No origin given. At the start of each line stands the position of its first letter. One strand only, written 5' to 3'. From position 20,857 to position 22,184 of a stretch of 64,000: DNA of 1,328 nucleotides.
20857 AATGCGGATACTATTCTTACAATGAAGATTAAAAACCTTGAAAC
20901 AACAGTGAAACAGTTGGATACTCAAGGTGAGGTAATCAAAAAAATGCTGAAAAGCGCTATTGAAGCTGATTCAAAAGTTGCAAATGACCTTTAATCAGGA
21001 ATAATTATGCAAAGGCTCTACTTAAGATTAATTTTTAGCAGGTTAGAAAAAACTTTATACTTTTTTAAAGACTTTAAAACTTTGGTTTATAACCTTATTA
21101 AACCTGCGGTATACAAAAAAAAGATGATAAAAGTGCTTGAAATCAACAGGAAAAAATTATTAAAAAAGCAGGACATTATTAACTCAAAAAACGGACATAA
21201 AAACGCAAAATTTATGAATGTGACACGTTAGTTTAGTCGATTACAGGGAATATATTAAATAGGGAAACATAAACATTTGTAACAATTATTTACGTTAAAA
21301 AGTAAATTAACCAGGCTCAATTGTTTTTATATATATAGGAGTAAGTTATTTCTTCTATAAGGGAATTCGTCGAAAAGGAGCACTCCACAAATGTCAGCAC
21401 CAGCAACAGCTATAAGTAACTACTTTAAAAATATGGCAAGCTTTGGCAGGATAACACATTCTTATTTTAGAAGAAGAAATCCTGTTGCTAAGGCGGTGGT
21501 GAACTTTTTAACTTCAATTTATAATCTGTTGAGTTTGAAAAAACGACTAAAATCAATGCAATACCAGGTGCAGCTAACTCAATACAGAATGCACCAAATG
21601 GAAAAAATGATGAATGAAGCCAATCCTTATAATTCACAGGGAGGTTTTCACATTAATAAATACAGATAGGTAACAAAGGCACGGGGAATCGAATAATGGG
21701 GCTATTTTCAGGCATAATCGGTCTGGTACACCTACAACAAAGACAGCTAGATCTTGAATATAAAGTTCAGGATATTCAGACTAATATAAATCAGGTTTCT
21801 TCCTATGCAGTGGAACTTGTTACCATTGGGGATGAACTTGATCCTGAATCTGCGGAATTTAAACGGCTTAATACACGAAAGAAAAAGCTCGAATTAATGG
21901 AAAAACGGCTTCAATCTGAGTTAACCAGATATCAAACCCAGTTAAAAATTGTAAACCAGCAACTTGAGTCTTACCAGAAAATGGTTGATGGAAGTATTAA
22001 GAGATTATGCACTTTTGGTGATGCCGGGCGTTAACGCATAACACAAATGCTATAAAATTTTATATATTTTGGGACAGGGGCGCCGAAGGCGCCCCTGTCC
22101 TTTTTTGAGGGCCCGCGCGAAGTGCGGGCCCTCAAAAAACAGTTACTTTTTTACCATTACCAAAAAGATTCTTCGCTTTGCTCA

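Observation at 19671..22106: Sigma-28-driven five-ORF operon with no recognisable flagellar or other family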

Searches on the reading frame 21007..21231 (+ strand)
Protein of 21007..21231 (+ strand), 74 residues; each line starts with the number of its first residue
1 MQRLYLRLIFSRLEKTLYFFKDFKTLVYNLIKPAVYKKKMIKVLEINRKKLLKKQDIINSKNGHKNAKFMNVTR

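Call 4: search_protein_families(library=pfam, proteins=[window:21007-21231:+], max_evalue=10)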
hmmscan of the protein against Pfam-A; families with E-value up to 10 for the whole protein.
window:21007-21231:+ (74 aa): 0 families

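Call 6: search_protein_families(library=ncbifam, proteins=[window:21007-21231:+], max_evalue=1)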
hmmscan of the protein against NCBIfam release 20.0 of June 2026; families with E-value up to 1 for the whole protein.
window:21007-21231:+ (74 aa): 0 families

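Call 48: search_protein_families(library=phrogs, proteins=[window:21007-21231:+], max_evalue=0.01)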
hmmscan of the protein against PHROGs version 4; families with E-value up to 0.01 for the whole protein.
window:21007-21231:+ (74 aa): 1 family
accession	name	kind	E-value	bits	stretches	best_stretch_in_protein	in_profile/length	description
phrog_2386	-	head and packaging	0.0015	17.6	1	5-73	435-497/1012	virion structural protein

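Call 94: search_protein_families(library=padloc, proteins=[window:21007-21231:+], max_evalue=0.01)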
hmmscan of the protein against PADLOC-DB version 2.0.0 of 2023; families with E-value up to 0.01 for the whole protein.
window:21007-21231:+ (74 aa): 0 families

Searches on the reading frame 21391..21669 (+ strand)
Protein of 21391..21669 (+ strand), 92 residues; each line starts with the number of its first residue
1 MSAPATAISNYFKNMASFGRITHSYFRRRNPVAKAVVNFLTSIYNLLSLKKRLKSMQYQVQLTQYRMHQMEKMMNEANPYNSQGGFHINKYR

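Call 4: search_protein_families(library=pfam, proteins=[window:21391-21669:+], max_evalue=10)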
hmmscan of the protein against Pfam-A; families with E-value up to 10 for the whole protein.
window:21391-21669:+ (92 aa): 2 families
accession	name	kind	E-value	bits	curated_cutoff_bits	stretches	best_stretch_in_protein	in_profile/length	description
PF17805.7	AsnC_trans_reg2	-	0.0059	17.2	27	1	4-67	15-78/86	AsnC-like ligand binding domain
PF19111.5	DUF5798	-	0.17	12.5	27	1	46-76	24-54/89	Family of unknown function (DUF5798)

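Call 6: search_protein_families(library=ncbifam, proteins=[window:21391-21669:+], max_evalue=1)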
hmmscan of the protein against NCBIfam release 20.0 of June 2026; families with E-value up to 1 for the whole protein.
window:21391-21669:+ (92 aa): 2 families
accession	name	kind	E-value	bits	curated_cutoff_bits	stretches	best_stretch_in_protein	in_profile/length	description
NF005854.0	PRK07775.1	equivalog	0.072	12.3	260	1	2-39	199-236/274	SDR family oxidoreductase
TIGR01494.1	ATPase_P-type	subfamily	0.084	11.3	62.3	1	26-82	238-296/478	HAD-IC family P-type ATPase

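Call 48: search_protein_families(library=phrogs, proteins=[window:21391-21669:+], max_evalue=0.01)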
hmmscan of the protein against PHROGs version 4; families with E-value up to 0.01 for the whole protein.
window:21391-21669:+ (92 aa): 0 families

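Call 94: search_protein_families(library=padloc, proteins=[window:21391-21669:+], max_evalue=0.01)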
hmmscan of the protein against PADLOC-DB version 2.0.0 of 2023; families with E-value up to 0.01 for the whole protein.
window:21391-21669:+ (92 aa): 0 families

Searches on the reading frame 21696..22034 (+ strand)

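Call 4: search_protein_families(library=pfam, proteins=[window:21696-22034:+], max_evalue=10)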
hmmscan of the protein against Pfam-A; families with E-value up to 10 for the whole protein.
window:21696-22034:+ (112 aa): 20 families
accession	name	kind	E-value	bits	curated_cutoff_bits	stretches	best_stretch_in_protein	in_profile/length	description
PF02403.27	Seryl_tRNA_N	-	0.0031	18.1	28.2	1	10-83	31-104/108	Seryl-tRNA synthetase N-terminal domain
PF05531.17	NPV_P10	-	0.0069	17.3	29.8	1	20-61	16-57/75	Nucleopolyhedrovirus P10 protein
PF18199.6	Dynein_C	-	0.012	15.4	25.7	1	31-101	30-98/309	Dynein heavy chain C-terminal domain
PF25610.1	HR1_TOCA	-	0.015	16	27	1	67-99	13-45/90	TOCA family HR1 domain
PF13218.11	DUF4026_N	-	0.018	15.5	27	1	17-104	44-131/147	Protein of unknown function (DUF4026) N-terminal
PF16526.10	CLZ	-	0.023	15.5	26.7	1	55-104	19-68/71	C-terminal leucine zipper domain of cyclic nucleotide-gated channels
PF08159.17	NUC153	-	0.029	14.6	20.5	1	47-61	14-28/29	NUC153 domain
PF03961.19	FapA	-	0.069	13.2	31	1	14-101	155-237/272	Flagellar Assembly Protein A beta solenoid domain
PF17452.7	YnfE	-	0.078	13.7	25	1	71-109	31-67/78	Uncharacterized YnfE-like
PF20553.4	Methyltransf_35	-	0.084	12.6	27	1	18-91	114-181/309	Putative O-methyltransferase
PF18595.6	Nuf2_DHR10-like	-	0.087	13.3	28.4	1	24-88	42-106/117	Nuf2, DHR10-like domain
PF05440.17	MtrB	-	0.15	12.9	27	1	9-65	17-69/94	Tetrahydromethanopterin S-methyltransferase subunit B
PF10498.14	IFT57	-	0.15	11.5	40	1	25-98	250-320/360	Intra-flagellar transport protein 57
PF14707.11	Sulfatase_C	-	0.17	12.9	30.9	1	52-105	65-118/127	C-terminal region of aryl-sulfatase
PF13600.11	DUF4140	-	0.25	12.3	27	1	23-85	48-97/98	N-terminal domain of unknown function (DUF4140)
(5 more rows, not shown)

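Call 6: search_protein_families(library=ncbifam, proteins=[window:21696-22034:+], max_evalue=1)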
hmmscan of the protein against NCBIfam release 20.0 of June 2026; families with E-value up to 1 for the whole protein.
window:21696-22034:+ (112 aa): 17 families
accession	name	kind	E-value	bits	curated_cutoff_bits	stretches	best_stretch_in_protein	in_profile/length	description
TIGR04523.1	Mplasa_alph_rch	subfamily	0.00087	17.3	270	1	15-95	586-666/745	helix-rich protein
NF045487.1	ASRP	equivalog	0.0032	16.1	300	1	13-97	315-399/593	archaea-specific SMC-related protein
TIGR02168.1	SMC_prok_B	equivalog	0.0084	13.9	567.35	1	22-94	428-497/1181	chromosome segregation protein SMC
TIGR02169.1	SMC_prok_A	equivalog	0.0087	13.8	729.4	1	19-97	373-451/1165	chromosome segregation protein SMC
TIGR04527.1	mycoplas_twoTM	subfamily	0.012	15.4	125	1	31-93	46-101/248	MG_279/MG_280 family protein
NF041034.1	Rad50_Sulf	equivalog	0.015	13.2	1000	1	20-97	606-686/872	DNA double-strand break repair ATPase Rad50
NF003034.1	PRK03918.1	equivalog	0.018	13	700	1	13-96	250-336/878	DNA double-strand break repair ATPase Rad50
TIGR04211.1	SH3_and_anchor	equivalog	0.021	14.4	65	1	13-95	78-160/198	TIGR04211 family SH3 domain-containing protein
NF002244.0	PRK01156.1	equivalog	0.028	12.5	847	1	18-76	597-656/895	DNA double-strand break repair ATPase Rad50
NF011987.0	PRK15446.2-3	subfamily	0.048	12.5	253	1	22-96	148-225/395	alpha-D-ribose 1-methylphosphonate 5-triphosphate diphosphatase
TIGR01504.1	glyox_carbo_lig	equivalog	0.084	11.4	711.2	1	7-50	474-519/589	glyoxylate carboligase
NF009641.0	PRK13169.1-2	equivalog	0.1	13.1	128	1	15-71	8-64/115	DNA replication initiation control protein YabA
NF043073.1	MMSYN1_0195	equivalog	0.12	10.5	1250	1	19-95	324-402/1021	spermidine/putrescine ABC transporter permease/substrate-binding protein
TIGR04166.1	methano_MtrB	equivalog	0.14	12.5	50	1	11-65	20-70/95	tetrahydromethanopterin S-methyltransferase subunit MtrB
NF038218.1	IcmG_DotF_IVB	equivalog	0.17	11.5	200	1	48-95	112-159/266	type IVB secretion system protein IcmG/DotF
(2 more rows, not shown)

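Call 48: search_protein_families(library=phrogs, proteins=[window:21696-22034:+], max_evalue=0.01)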
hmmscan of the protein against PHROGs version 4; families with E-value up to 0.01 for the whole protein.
window:21696-22034:+ (112 aa): 0 families

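Call 94: search_protein_families(library=padloc, proteins=[window:21696-22034:+], max_evalue=0.01)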
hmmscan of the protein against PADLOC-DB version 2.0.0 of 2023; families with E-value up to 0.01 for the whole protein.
window:21696-22034:+ (112 aa): 5 families
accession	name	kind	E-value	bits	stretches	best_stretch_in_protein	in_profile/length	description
PDLC02094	Cas5b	-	0.00067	17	1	21-98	139-214/358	-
PDLC04547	PDC-M26A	-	0.0014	15.2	1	14-107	159-253/724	-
PDLC03863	LmuB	-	0.0029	14.3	1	20-110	232-308/610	-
PDLC03859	LmuB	-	0.0045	14.2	1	24-96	410-485/611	-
PDLC03862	LmuB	-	0.0079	12.6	1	52-104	366-418/643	-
